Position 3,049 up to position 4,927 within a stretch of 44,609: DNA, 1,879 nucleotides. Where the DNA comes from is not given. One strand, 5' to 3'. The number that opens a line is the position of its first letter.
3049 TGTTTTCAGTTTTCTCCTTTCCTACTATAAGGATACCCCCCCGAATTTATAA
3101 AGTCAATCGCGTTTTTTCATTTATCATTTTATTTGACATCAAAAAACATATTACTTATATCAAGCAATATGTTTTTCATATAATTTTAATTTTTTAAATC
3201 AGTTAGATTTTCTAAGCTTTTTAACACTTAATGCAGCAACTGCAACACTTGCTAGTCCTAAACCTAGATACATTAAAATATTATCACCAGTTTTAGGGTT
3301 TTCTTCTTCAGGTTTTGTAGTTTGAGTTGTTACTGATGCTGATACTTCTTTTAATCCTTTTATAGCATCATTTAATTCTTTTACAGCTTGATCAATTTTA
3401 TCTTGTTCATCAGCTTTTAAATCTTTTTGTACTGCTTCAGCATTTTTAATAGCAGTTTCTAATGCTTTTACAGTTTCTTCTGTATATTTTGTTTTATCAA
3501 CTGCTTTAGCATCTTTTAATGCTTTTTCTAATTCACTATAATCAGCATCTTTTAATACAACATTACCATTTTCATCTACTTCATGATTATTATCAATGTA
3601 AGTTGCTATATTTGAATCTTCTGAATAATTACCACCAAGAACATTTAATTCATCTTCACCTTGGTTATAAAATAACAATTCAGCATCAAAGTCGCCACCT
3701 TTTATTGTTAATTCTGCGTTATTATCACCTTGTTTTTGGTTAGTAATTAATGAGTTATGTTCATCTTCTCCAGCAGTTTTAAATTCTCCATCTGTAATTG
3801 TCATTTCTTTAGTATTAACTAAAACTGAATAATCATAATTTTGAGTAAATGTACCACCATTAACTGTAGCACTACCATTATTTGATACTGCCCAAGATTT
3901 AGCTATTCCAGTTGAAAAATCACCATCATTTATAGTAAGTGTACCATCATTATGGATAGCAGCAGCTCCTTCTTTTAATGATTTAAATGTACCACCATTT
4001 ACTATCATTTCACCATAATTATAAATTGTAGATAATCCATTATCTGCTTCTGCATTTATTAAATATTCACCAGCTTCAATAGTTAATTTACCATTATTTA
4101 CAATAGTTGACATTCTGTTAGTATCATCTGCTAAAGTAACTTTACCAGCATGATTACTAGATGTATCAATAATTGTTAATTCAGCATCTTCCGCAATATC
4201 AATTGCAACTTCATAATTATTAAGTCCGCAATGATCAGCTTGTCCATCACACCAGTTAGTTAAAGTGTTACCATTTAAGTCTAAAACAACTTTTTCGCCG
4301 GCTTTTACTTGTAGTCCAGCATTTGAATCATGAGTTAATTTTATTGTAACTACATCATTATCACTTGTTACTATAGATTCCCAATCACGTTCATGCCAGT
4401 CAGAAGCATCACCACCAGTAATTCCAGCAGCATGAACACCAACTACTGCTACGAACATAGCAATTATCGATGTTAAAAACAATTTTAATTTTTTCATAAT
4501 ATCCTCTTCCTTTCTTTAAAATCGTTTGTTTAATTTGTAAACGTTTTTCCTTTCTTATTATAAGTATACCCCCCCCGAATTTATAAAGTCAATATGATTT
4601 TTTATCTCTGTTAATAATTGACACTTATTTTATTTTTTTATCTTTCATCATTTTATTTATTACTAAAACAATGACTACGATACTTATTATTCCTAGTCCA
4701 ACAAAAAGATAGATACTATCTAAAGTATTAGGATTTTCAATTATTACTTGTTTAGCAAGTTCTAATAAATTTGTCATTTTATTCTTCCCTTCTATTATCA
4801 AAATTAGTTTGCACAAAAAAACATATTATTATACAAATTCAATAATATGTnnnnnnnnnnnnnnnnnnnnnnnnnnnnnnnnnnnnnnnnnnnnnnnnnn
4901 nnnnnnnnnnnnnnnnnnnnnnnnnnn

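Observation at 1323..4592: Poly(G) tracts of different length (G9, G7, G8) in the -35/-10 spacer of three tandem surface-protein promoters: candidate slipped-strand phase-variation switches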

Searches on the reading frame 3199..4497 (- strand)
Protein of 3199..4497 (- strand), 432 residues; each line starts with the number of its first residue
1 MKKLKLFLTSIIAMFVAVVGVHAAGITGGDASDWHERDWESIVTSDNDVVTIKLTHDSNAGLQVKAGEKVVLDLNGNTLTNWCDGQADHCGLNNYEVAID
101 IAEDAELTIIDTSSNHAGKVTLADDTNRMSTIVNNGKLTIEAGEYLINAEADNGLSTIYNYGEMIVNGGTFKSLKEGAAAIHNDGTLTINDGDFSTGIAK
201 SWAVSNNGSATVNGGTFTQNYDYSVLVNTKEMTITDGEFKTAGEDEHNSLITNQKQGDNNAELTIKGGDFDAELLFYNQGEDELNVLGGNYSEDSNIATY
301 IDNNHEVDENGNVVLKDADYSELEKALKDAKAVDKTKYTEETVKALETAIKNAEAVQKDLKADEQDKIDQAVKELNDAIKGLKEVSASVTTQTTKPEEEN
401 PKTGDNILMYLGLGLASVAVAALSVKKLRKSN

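Call 10: search_protein_families(library=pfam, proteins=[window:3199-4497:-], max_evalue=0.01)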
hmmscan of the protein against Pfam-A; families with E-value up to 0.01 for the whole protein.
window:3199-4497:- (432 aa): 0 families

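Call 11: find_homologous_proteins(query=window:3199-4497:-)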
Query window:3199-4497:- (432 aa): 51 proteins with E <= 0.001 among 8000 candidates.
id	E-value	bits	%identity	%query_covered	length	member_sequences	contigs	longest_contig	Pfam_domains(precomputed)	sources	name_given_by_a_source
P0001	5.5e-170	584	65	99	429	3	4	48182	-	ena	-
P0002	4.7e-127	443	53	100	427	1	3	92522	-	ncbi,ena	-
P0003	3.9e-118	413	52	100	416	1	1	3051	PF07554.20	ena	-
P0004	4.4e-57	212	35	100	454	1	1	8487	PF18998.7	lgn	-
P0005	2.1e-54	204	45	73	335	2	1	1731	-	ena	-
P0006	1.3e-52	198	38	99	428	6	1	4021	-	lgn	-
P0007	4.8e-45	173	34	100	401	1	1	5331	-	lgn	-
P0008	3.5e-33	134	35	73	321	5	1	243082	-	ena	-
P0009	5.6e-32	130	35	73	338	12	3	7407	-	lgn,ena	-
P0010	3.5e-28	117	33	73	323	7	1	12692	-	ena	-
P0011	1.1e-27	116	34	73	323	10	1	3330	-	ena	-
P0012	3.1e-27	114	34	73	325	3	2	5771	-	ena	-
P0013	3.2e-25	107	30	96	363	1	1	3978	-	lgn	-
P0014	5.2e-24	103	43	40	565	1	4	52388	-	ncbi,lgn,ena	-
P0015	1.4e-23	102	32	99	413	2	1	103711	-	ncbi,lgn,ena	-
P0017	3.3e-18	84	27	100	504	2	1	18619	PF18998.7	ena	-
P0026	2.7e-13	68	47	18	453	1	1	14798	PF18998.7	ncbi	-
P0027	5.0e-13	67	33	52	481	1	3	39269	PF18998.7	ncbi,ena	-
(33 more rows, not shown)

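Call 12: find_encoding_contigs(protein=P0001, flank=10000, max_places=6)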
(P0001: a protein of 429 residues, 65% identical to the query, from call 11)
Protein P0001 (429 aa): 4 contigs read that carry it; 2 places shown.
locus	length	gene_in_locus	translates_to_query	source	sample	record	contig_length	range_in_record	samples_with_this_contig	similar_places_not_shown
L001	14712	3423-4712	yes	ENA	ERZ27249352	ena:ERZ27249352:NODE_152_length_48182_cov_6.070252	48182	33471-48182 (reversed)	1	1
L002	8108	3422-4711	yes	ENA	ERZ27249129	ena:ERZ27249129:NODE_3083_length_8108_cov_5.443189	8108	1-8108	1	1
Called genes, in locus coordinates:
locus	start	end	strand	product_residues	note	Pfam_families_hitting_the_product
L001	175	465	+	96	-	PF01250:Ribosomal_S6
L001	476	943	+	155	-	PF00436:SSB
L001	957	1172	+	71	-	PF01084:Ribosomal_S18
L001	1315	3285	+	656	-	-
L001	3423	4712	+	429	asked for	-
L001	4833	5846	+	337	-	PF01391:Collagen, PF18573:BclA_C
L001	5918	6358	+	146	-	PF01281:Ribosomal_L9_N, PF03948:Ribosomal_L9_C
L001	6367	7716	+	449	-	PF00772:DnaB, PF03796:DnaB_C, PF06745:ATPase (weak), PF13481:AAA_25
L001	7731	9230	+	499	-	PF01476:LysM (weak), PF07501:G5, PF01551:Peptidase_M23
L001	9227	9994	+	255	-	PF00753:Lactamase_B, PF13483:Lactamase_B_3 (weak), PF23023:Anti-Pycsar_Apyc1, PF12706:Lactamase_B_2, PF16661:Lactamase_B_6 (faint)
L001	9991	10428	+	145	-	PF02590:SPOUT_MTase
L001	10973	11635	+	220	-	PF03167:UDG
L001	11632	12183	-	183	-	PF04011:LemA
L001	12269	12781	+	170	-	PF00753:Lactamase_B, PF23023:Anti-Pycsar_Apyc1 (weak), PF00753:Lactamase_B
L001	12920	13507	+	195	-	PF03946:Ribosomal_L11_N, PF00298:Ribosomal_L11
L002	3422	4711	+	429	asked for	-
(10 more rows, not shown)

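Call 13: find_encoding_contigs(protein=P0002, flank=10000, max_places=6)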
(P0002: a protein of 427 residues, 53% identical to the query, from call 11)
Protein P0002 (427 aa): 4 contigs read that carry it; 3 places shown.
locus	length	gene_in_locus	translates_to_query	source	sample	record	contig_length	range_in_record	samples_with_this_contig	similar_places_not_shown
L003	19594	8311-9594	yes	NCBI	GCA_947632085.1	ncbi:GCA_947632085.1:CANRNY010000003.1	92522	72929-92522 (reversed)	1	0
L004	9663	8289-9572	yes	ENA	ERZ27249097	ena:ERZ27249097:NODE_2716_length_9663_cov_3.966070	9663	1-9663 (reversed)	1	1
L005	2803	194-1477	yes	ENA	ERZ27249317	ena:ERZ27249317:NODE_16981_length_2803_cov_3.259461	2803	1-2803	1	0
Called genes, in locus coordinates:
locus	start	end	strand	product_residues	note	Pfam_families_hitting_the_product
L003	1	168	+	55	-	?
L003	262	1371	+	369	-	-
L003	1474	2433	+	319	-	-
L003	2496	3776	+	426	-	PF25888:WHD_DnaB, PF07261:DnaB_2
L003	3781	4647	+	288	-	PF03969:AFG1_ATPase, PF01695:IstB_IS21 (weak), PF13191:AAA_16 (weak), PF00308:Bac_DnaA (weak)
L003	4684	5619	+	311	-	PF00551:Formyl_trans_N, PF02911:Formyl_trans_C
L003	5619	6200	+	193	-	-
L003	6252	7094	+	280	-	PF01066:CDP-OH_P_transf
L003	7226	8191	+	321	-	-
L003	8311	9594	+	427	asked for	-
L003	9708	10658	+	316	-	-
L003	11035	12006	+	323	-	-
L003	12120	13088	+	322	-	-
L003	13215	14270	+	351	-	PF09479:Flg_new, PF02368:Big_2, PF25354:Ig_NUP210_16th (faint), PF26182:Ig_NUP210_5th (faint), PF02368:Big_2, PF26918:Ig_Eae (weak)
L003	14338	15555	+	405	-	PF00689:Cation_ATPase_C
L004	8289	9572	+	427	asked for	-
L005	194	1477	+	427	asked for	-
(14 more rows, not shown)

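Call 21: find_related_loci(query=A2, collection=genome_contigs, flank=4000)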
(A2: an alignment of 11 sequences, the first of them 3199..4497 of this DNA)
Query A2 (432 aa) in genome_contigs; peptide patterns used: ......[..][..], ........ (x = any residue, [..] = any of these).
599 stretches matched a pattern (row limit reached: there are more); 4 encode a relative of the query (tblastn E <= 1e-3); 4 distinct loci.
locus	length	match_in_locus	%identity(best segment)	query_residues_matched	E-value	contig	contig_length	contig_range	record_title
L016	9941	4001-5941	43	1-432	1e-30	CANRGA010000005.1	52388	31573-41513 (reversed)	MAG: uncultured Bacilli bacterium isolate Lapin-022__bin6 genome assembly, contig: Lapin-022__NODE_581_length_52388_cov_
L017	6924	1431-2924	32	1-427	1e-28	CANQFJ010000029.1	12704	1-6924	MAG: uncultured Bacilli bacterium isolate Lapin-007__bin8 genome assembly, contig: Lapin-007__NODE_1927_length_12704_cov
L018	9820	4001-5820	31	1-319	8e-26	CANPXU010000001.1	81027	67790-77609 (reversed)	MAG: uncultured Bacilli bacterium isolate Lapin-004__bin3 genome assembly, contig: Lapin-004__NODE_296_length_81027_cov_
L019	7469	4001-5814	31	1-319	9e-26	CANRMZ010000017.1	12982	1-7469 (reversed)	MAG: uncultured Bacilli bacterium isolate Lapin-022__bin33 genome assembly, contig: Lapin-022__NODE_4786_length_12982_co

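Call 34: find_encoding_contigs(protein=P0027, flank=4000, max_places=10)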
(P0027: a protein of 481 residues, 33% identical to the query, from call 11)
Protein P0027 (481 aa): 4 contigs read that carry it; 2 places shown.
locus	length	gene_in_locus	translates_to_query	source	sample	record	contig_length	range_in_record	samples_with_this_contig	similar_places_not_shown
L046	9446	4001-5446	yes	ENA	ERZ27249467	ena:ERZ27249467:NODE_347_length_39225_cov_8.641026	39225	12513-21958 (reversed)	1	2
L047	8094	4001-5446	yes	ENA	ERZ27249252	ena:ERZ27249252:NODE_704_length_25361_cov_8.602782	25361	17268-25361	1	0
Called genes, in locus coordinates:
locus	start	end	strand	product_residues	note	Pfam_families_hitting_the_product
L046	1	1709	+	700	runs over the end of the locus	PF03717:PBP_dimer, PF00905:Transpeptidase, PF03793:PASTA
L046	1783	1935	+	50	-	-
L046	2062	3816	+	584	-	-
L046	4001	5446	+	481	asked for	PF18998:Flg_new_2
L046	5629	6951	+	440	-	PF18998:Flg_new_2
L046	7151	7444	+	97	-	PF17761:DUF1016_N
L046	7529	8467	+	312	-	PF17761:DUF1016_N, PF06250:YhcG_C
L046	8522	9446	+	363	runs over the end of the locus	PF03717:PBP_dimer, PF21922:PBP_dimer_2 (faint), PF00905:Transpeptidase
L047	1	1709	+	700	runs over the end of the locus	PF03717:PBP_dimer, PF00905:Transpeptidase, PF03793:PASTA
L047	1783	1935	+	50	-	-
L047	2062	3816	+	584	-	-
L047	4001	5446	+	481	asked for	PF18998:Flg_new_2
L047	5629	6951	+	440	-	PF18998:Flg_new_2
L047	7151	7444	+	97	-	PF17761:DUF1016_N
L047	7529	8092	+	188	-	?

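Call 35: find_encoding_contigs(protein=P0008, flank=10000, max_places=4)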
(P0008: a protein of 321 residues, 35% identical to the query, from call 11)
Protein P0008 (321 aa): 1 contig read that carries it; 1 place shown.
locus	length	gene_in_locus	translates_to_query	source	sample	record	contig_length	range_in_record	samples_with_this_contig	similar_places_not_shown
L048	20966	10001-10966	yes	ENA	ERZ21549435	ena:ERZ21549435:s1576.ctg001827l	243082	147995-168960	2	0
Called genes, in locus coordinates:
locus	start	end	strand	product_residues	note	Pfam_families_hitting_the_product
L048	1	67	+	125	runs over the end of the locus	-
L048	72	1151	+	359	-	-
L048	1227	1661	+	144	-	PF01029:NusB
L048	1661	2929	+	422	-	PF13742:tRNA_anti_2, PF01336:tRNA_anti-codon, PF02601:Exonuc_VII_L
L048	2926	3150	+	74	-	PF02609:Exonuc_VII_S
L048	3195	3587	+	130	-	PF07963:N_methyl (weak)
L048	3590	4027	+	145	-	PF07963:N_methyl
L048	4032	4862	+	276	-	PF16403:Bact_surface_Ig-like (faint)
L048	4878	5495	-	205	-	PF01726:LexA_DNA_bind, PF12802:MarR_2 (weak), PF00717:Peptidase_S24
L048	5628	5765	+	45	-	-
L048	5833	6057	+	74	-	-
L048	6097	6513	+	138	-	-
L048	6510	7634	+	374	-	PF01702:TGT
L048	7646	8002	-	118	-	PF12670:DUF3792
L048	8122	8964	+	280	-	-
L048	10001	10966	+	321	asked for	-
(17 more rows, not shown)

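Call 59: search_protein_families(library=ncbifam, proteins=[window:3199-4497:-], max_evalue=0.01)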
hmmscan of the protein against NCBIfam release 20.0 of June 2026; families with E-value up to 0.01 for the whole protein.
window:3199-4497:- (432 aa): 0 families

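Call 61: predict_structure(alignment_id=A4)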
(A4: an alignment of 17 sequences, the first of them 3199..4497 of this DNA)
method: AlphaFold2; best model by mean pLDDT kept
length: 432 residues; sequences in the alignment: 17
mean_pLDDT: 83.6   pTM: 0.72
mean pLDDT of the five models: 83.6, 82.2, 81.1, 80.3, 80.1
residues with pLDDT >= 90: 249; 70-90: 103; 50-70: 39; < 50: 41
segments of 3 or more residues with pLDDT < 50: 14-25, 27-33, 388-406
pLDDT, mean of each block of 10 residues (from residue 1): 58 46 42 57 71 90 90 95 75 78 96 94 84 97 87 84 98 89 98 94 96 97 95 98 85 88 97 90 94 89 92 93 95 95 96 90 93 96 72 35 50 72 73 47
secondary structure, 60 per line:
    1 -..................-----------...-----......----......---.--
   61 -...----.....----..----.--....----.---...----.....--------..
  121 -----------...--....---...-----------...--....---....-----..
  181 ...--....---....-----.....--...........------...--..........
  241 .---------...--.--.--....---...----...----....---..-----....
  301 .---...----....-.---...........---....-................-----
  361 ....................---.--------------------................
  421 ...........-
elements in order: H2-19 E39-44 E49-54 E62-64 E69-73 H87-90 E99-101 E106-110 E132-134 E137-140 E144-146 E158-160 E163-166 E170-173 E179-183 E186-189 E193-196 E202-206 E209-219 E226-228 E231-241 E251-253 E262-265 E269-271 E276-278 E283-286 H297-300 E305-307 E312-315 H321-331 H340-355 H362-380 H405-431

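Call 63: fold_search(model_id=the predicted structure, library=pdb)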
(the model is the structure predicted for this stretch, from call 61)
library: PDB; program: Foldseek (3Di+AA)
matches with E <= 10: 80; with E <= 0.001: 0
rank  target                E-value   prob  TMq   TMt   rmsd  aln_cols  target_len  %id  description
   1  3rpm_A                1.8e-02  1.00  0.16  0.15   0.9        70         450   33  Crystal structure of the first GH20 domain of a novel Beta-N-acetyl-hexosaminidase StrH from Streptococcus pneumoniae  (released 2011-10-26)
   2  7jrm                  1.8e-02  1.00  0.15  0.14   2.1        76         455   37  The structure of CBM51-2 and INT domains from Clostridium perfringens ZmpB (released 2021-02-03)
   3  2yl6                  2.4e-02  1.00  0.15  0.15   0.9        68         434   34  Inhibition of the pneumococcal virulence factor StrH and molecular insights into N-glycan recognition and hydrolysis (released 2011-09-14)
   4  4az6                  2.4e-02  1.00  0.15  0.15   1.6        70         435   34  Differential inhibition of the tandem GH20 catalytic modules in the pneumococcal exo-beta-D-N-acetylglucosaminidase, Str (released 2013-07-10)
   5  4az7                  2.6e-02  1.00  0.15  0.15   0.9        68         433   34  Differential inhibition of the tandem GH20 catalytic modules in the pneumococcal exo-beta-D-N-acetylglucosaminidase, Str (released 2013-07-10)
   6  2yll                  3.3e-02  1.00  0.15  0.14   1.6        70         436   34  Inhibition of the pneumococcal virulence factor StrH and molecular insights into N-glycan recognition and hydrolysis (released 2011-09-21)
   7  7jrl                  3.3e-02  1.00  0.15  0.15   2.4        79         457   35  The structure of CBM51-2 in complex with GlcNAc and INT domains from Clostridium perfringens ZmpB (released 2021-02-03)
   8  2yl8_A                4.8e-02  1.00  0.15  0.15   0.9        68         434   34  Inhibition of the pneumococcal virulence factor StrH and molecular insights into N-glycan recognition and hydrolysis (released 2011-09-07)
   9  3rpm_B                1.2e-01  1.00  0.12  0.13   3.4        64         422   31  Crystal structure of the first GH20 domain of a novel Beta-N-acetyl-hexosaminidase StrH from Streptococcus pneumoniae  (released 2011-10-26)
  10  4phb                  1.8e-01  0.75  0.25  0.40  10.9       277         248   16  Structure of the polysaccharide lyase-like protein Cthe_2159 from C. thermocellum, Gadolinium derivative (released 2014-08-27)
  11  4peu                  4.8e-01  0.90  0.31  0.50   9.4       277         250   16  Structure of the polysaccharide lyase-like protein Cthe_2159 from C. thermocellum, native form with Calcium bound (released 2014-10-01)
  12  4azc_B                6.1e-01  0.44  0.15  0.15  12.4       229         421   14  Differential inhibition of the tandem GH20 catalytic modules in the pneumococcal exo-beta-D-N-acetylglucosaminidase, S (released 2013-07-10)
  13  1ywm                  7.3e-01  0.95  0.15  0.33   7.3       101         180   18  Crystal structure of the N-terminal domain of group B Streptococcus alpha C protein (released 2005-03-08)
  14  1vh4_B                7.3e-01  0.08  0.16  0.17  22.3       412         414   14  Crystal structure of a stabilizer of iron transporter (released 2003-12-30)
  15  4azc_C                9.2e-01  0.99  0.13  0.13   2.7        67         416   25  Differential inhibition of the tandem GH20 catalytic modules in the pneumococcal exo-beta-D-N-acetylglucosaminidase, S (released 2013-07-10)
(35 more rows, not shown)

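Call 65: find_encoding_contigs(protein=P0017, flank=10000, max_places=6)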
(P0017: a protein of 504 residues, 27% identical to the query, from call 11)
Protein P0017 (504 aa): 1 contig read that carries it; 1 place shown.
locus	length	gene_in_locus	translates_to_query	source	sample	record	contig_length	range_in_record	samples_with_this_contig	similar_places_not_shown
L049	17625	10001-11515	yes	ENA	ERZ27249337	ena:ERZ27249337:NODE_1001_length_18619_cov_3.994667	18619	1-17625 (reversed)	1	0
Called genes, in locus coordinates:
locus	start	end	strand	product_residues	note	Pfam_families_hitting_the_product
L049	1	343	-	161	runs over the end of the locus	PF00383:dCMP_cyt_deam_1, PF14437:MafB19-deam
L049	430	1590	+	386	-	PF01522:Polysacc_deac_1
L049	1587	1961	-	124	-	-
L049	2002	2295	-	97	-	-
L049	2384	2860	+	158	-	PF02620:YceD (weak)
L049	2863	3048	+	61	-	PF01783:Ribosomal_L32p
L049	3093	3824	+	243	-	-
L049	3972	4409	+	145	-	PF02381:MraZ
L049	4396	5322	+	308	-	PF01795:Methyltransf_5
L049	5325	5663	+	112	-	-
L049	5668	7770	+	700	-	PF03717:PBP_dimer, PF00905:Transpeptidase, PF03793:PASTA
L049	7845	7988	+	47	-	-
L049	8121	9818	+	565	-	-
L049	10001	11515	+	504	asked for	PF18998:Flg_new_2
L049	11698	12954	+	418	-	PF18998:Flg_new_2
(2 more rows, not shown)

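Call 66: find_encoding_contigs(protein=P0026, flank=10000, max_places=6)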
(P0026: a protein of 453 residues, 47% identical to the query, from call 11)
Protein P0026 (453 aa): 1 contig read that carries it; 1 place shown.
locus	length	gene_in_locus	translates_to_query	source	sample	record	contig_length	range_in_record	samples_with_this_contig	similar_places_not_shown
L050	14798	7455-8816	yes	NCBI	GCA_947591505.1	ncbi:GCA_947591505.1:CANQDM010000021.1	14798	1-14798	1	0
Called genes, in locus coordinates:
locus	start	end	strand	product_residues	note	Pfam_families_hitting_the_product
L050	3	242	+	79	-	?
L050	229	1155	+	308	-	PF01795:Methyltransf_5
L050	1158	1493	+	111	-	-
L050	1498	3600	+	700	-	PF03717:PBP_dimer, PF00905:Transpeptidase, PF03793:PASTA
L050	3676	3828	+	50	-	-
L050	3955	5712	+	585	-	-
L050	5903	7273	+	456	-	PF18998:Flg_new_2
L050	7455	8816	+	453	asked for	PF18998:Flg_new_2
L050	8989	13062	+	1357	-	PF03176:MMPL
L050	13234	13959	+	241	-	-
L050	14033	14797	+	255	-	?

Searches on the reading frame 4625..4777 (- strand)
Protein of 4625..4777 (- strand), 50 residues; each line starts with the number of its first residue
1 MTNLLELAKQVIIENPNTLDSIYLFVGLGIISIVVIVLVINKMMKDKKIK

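Call 10: search_protein_families(library=pfam, proteins=[window:4625-4777:-], max_evalue=0.01)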
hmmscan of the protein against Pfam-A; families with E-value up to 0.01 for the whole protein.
window:4625-4777:- (50 aa): 0 families

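Call 28: find_encoding_contigs(protein=window:4625-4777:-, flank=6000, max_places=10)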
Protein window:4625-4777:- (50 aa): 1 contig read that carries it; 1 place shown.
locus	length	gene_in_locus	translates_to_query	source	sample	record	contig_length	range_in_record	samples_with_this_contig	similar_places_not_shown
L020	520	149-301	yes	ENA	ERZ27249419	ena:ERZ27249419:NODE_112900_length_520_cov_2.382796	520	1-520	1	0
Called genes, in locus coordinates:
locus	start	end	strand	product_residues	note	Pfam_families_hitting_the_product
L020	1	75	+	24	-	?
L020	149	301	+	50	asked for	-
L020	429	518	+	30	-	?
